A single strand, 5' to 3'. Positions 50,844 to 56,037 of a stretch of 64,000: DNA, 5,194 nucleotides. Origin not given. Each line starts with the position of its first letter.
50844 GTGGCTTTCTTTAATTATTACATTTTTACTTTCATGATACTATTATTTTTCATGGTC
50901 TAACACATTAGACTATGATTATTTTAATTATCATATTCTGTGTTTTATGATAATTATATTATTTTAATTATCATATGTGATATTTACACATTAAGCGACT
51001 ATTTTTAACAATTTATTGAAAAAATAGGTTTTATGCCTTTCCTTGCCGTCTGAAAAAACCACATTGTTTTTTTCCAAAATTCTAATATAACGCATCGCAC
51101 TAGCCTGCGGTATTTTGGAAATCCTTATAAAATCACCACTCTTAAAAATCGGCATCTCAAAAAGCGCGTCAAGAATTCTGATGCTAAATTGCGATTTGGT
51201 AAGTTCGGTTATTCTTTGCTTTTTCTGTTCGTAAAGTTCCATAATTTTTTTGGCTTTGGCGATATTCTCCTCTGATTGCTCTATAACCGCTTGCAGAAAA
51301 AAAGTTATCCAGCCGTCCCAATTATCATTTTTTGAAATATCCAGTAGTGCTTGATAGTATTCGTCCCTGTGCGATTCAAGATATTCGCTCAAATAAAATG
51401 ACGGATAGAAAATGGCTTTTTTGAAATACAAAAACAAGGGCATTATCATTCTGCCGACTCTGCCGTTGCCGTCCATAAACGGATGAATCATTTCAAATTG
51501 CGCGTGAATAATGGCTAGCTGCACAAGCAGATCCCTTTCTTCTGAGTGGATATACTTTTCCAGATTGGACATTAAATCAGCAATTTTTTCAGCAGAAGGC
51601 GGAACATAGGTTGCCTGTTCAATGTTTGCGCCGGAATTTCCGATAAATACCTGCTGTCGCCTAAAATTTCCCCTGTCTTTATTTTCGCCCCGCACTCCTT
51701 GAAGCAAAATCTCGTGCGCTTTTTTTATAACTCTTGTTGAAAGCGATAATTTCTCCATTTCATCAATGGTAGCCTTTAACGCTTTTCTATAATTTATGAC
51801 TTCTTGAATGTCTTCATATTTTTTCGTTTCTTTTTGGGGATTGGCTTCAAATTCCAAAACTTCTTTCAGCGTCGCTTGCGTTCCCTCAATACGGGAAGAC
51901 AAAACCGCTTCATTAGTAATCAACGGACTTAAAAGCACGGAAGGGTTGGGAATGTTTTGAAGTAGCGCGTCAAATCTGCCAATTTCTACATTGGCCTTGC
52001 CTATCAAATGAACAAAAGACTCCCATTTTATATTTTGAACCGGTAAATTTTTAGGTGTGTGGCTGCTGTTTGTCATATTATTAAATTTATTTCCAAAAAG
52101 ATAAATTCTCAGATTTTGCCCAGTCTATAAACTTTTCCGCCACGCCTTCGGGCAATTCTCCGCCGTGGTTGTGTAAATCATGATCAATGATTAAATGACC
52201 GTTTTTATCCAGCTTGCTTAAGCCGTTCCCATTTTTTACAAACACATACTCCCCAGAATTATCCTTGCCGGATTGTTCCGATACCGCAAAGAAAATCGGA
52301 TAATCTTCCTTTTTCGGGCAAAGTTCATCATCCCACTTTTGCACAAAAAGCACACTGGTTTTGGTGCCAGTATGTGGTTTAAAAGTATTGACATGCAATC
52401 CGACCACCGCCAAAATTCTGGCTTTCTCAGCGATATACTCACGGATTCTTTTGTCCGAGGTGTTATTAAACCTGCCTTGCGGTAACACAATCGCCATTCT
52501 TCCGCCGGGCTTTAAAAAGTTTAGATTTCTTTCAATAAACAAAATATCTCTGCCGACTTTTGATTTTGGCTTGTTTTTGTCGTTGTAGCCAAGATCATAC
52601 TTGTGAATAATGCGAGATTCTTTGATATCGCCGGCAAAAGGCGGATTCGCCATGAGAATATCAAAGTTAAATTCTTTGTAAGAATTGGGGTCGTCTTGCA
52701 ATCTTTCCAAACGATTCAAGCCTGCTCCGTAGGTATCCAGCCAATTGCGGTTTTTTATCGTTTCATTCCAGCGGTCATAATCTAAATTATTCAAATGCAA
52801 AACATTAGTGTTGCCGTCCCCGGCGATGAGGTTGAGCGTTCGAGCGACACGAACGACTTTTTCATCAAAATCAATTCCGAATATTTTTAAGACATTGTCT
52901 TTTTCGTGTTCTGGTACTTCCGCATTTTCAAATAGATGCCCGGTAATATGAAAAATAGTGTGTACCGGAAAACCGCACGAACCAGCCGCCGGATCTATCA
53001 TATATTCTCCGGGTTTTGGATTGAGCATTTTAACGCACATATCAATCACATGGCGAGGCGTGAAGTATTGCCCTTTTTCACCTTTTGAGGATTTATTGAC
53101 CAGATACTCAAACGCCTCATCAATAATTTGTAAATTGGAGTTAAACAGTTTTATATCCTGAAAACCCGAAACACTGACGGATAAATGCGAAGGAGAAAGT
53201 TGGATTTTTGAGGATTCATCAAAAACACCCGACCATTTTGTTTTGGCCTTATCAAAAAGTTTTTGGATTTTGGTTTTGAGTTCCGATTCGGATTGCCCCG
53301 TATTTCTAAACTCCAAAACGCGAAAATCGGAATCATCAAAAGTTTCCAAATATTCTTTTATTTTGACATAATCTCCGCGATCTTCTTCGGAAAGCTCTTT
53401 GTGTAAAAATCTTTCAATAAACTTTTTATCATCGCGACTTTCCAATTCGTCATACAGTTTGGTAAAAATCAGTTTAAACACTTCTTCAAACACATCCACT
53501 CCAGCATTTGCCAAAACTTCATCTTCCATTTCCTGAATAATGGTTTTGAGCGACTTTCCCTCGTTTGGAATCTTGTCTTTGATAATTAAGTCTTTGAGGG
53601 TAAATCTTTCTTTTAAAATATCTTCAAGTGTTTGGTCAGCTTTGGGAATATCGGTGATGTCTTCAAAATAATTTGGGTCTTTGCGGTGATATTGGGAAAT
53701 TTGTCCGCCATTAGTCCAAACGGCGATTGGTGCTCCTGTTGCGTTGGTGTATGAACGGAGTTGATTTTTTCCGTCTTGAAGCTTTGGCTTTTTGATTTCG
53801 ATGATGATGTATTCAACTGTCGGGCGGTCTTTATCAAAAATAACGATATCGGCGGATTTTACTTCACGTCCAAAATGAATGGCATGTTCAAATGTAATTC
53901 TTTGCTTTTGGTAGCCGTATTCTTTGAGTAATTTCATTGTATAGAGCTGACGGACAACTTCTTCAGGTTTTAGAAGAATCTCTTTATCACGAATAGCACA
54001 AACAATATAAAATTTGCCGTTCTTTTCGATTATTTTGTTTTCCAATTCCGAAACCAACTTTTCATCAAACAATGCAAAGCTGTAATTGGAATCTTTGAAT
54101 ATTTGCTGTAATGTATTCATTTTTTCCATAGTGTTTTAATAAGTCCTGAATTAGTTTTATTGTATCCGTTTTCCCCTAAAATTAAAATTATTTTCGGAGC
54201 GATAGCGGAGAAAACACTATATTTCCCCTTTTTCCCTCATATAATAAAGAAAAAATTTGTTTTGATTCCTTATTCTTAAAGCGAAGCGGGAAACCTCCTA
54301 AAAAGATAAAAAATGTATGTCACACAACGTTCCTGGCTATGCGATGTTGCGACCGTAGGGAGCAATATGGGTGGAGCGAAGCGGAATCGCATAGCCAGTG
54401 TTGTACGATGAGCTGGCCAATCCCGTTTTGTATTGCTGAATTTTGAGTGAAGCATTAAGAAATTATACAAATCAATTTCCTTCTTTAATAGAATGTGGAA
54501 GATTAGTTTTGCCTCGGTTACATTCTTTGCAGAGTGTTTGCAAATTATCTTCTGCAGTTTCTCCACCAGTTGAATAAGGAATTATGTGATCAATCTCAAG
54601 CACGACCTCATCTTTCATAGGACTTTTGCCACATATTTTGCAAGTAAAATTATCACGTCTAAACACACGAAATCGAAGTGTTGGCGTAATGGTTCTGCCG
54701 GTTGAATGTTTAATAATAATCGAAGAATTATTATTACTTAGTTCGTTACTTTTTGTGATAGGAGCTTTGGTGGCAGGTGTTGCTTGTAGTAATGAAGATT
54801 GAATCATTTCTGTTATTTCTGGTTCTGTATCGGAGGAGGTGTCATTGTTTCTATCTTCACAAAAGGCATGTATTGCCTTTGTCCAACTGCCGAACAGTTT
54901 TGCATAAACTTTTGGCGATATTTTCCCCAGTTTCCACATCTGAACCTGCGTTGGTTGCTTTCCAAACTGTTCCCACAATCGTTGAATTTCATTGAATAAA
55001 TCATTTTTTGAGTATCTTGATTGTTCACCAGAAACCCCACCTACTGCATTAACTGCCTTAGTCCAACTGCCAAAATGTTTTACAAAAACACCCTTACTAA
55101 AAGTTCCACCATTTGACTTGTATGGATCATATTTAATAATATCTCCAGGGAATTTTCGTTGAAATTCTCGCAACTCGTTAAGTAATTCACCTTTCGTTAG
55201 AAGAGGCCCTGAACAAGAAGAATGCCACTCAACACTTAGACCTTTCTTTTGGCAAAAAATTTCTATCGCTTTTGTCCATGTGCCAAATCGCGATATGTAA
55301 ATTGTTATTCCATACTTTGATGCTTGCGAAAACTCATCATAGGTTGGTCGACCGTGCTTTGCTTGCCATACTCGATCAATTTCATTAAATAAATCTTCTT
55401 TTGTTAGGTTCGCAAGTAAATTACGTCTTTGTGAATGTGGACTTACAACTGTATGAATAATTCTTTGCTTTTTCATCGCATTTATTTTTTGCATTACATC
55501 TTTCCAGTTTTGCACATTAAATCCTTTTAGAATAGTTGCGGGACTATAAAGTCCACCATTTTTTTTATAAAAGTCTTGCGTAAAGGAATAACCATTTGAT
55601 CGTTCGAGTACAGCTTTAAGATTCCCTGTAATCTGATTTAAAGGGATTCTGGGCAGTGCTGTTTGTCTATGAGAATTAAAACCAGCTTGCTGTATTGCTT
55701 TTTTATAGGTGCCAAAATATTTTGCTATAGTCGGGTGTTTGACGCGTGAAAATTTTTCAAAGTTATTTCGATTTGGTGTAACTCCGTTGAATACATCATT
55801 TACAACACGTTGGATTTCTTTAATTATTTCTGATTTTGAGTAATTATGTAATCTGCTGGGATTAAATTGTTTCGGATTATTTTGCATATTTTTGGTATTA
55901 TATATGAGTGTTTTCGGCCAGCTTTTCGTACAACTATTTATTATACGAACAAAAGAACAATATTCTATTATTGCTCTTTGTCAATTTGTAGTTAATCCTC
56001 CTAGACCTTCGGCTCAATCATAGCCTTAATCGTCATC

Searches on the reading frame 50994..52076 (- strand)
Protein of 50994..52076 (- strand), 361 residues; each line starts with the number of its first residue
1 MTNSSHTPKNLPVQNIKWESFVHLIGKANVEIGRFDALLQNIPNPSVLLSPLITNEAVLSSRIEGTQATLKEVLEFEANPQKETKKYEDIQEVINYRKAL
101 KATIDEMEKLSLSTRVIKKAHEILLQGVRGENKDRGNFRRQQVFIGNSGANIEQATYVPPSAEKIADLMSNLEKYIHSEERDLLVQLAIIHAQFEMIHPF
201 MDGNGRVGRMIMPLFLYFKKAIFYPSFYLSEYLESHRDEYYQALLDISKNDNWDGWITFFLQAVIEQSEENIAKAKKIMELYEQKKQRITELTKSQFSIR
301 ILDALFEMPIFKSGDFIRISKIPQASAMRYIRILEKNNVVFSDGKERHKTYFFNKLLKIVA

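Call 23: search_protein_families(library=pfam, proteins=[window:50994-52076:-], max_evalue=0.001)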
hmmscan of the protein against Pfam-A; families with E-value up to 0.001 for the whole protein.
window:50994-52076:- (361 aa): 2 families
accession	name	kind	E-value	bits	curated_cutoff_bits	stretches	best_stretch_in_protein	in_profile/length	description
PF13784.11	Fic_N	-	8.9e-27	93.4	26.7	1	24-104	3-81/82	Fic/DOC family N-terminal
PF02661.23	Fic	-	3.3e-22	79.6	24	1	112-216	2-93/93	Fic/DOC family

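Call 24: search_protein_families(library=padloc, proteins=[window:50994-52076:-], max_evalue=0.001)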
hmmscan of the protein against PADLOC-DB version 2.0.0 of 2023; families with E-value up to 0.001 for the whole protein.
window:50994-52076:- (361 aa): 7 families
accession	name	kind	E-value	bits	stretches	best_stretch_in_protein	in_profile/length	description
PDLC03963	SoFic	-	6.8e-117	388.9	1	6-360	9-358/361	-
PDLC04836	PDC-S04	-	3.1e-25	86.8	1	60-252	33-217/244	-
PDLC04840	PDC-S04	-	6.4e-24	82.9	1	55-214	14-172/227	-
PDLC04837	PDC-S04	-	3.5e-23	80.1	1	60-260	33-220/234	-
PDLC04966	PDC-S24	-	1.9e-19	67.9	1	131-249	248-370/497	-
PDLC04839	PDC-S04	-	1.8e-13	48.6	1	97-245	43-184/205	-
PDLC04838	PDC-S04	-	9.6e-08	30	1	150-215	96-161/209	-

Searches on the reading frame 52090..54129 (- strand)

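Call 23: search_protein_families(library=pfam, proteins=[window:52090-54129:-], max_evalue=0.001)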
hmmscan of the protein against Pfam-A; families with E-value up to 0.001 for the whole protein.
window:52090-54129:- (680 aa): 3 families
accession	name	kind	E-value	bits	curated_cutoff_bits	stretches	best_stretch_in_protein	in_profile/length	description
PF02384.22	N6_Mtase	-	4.8e-36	125.1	20.4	1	335-614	5-243/311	N-6 DNA Methylase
PF13588.12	HSDR_N_2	-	1.5e-25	89.9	25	1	55-162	1-110/110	Type I restriction enzyme R protein N terminus (HSDR_N)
PF07669.17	Eco57I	-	1e-12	49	25.3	1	416-578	3-165/171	Eco57I restriction-modification methylase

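Call 24: search_protein_families(library=padloc, proteins=[window:52090-54129:-], max_evalue=0.001)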
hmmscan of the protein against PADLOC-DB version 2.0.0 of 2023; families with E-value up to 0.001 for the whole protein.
window:52090-54129:- (680 aa): 43 families (the best 25 are shown)
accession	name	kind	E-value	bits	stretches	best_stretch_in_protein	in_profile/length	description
PDLC03034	MTase_I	-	1.1e-286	950.6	2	267-679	241-669/672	Type I methyltransferase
PDLC03318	MTase_II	-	1.7e-68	229.7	1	135-639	146-670/723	Type II methyltransferase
PDLC03021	MTase_I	-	1.5e-47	160.6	2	194-450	7-262/491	Type I methyltransferase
PDLC04134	mad2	-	3.1e-47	159.5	1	56-626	5-468/492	mads_2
PDLC03030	MTase_I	-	1.3e-43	147.4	1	30-608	22-591/670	Type I methyltransferase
PDLC03018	MTase_I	-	3.9e-43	145.9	2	33-434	4-397/749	Type I methyltransferase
PDLC03218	MTase_II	-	7.8e-34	115.2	2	478-600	363-483/532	Type II methyltransferase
PDLC03026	MTase_I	-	3.6e-31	106.8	1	266-599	53-356/487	Type I methyltransferase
PDLC03025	MTase_I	-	9.7e-22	75.3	2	300-422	106-228/569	Type I methyltransferase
PDLC03624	REase_MTase_IIG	-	2.8e-21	73.2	1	319-606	384-651/1271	Type IIG restriction enzyme-methyltransferase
PDLC03317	MTase_II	-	1.7e-19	67.7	2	488-652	425-582/831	Type II methyltransferase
PDLC03357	MTase_II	-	1.5e-18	64.6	1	297-627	65-362/620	Type II methyltransferase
PDLC03022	MTase_I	-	2e-18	64.1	1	478-598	289-406/857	Type I methyltransferase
PDLC03031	MTase_I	-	4.9e-18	62.7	1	309-598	135-403/834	Type I methyltransferase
PDLC03311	MTase_II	-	1.5e-15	54.9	1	485-598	98-208/464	Type II methyltransferase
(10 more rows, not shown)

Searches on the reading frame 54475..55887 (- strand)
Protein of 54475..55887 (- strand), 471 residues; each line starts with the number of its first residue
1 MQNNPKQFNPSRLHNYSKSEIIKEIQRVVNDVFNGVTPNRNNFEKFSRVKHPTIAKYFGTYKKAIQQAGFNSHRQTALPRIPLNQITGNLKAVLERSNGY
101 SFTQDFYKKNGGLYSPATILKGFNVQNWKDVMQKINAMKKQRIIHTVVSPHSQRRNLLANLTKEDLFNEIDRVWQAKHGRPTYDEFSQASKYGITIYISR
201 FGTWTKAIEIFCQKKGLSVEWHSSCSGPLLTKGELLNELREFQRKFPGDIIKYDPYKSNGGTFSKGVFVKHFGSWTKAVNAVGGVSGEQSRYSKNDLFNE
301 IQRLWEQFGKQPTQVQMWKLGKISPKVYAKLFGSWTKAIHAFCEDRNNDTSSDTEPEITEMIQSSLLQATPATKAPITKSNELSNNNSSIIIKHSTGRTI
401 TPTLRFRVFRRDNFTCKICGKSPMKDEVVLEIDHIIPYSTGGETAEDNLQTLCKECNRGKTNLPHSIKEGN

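Call 23: search_protein_families(library=pfam, proteins=[window:54475-55887:-], max_evalue=0.001)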
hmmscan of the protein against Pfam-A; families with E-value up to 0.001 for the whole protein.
window:54475-55887:- (471 aa): 4 families
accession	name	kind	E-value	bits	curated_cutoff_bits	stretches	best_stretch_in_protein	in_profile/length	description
PF18780.6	HNH_repeat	-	2e-42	143.7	26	4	292-341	1-50/54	Homing endonuclease associated repeat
PF01844.29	HNH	-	1.4e-13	51.2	21.4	1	416-462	1-46/47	HNH endonuclease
PF14279.12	HNH_5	-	2e-13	50.5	27.5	1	416-461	1-44/56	HNH endonuclease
PF13395.12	HNH_4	-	0.00026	21.3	22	0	430-462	18-50/54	HNH endonuclease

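Call 24: search_protein_families(library=padloc, proteins=[window:54475-55887:-], max_evalue=0.001)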
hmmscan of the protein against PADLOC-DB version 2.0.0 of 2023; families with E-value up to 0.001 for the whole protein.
window:54475-55887:- (471 aa): 6 families
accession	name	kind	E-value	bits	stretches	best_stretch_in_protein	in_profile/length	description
PDLC03478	REase_II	-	1.3e-10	39.4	1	402-460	98-158/219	Type II restriction enzyme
PDLC01256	Cas9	-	9.5e-05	19.4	1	380-462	477-561/711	"CAS-II-A,CAS-II-B,CAS-II-C; effector__SPE"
PDLC03431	REase_II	-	0.00011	19.8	1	417-462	163-208/246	Type II restriction enzyme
PDLC03656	mREase_IV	-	0.00017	19.4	1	407-459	198-254/277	Type IV methyl-directed restriction enzyme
PDLC00973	Cas9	-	0.00046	16.8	1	380-462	571-657/830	CRISPR subtype II RNA-guided endonuclease Cas9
PDLC00642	ZorE2|ZorE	-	0.00096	16.6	0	411-465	211-263/283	HNH endonuclease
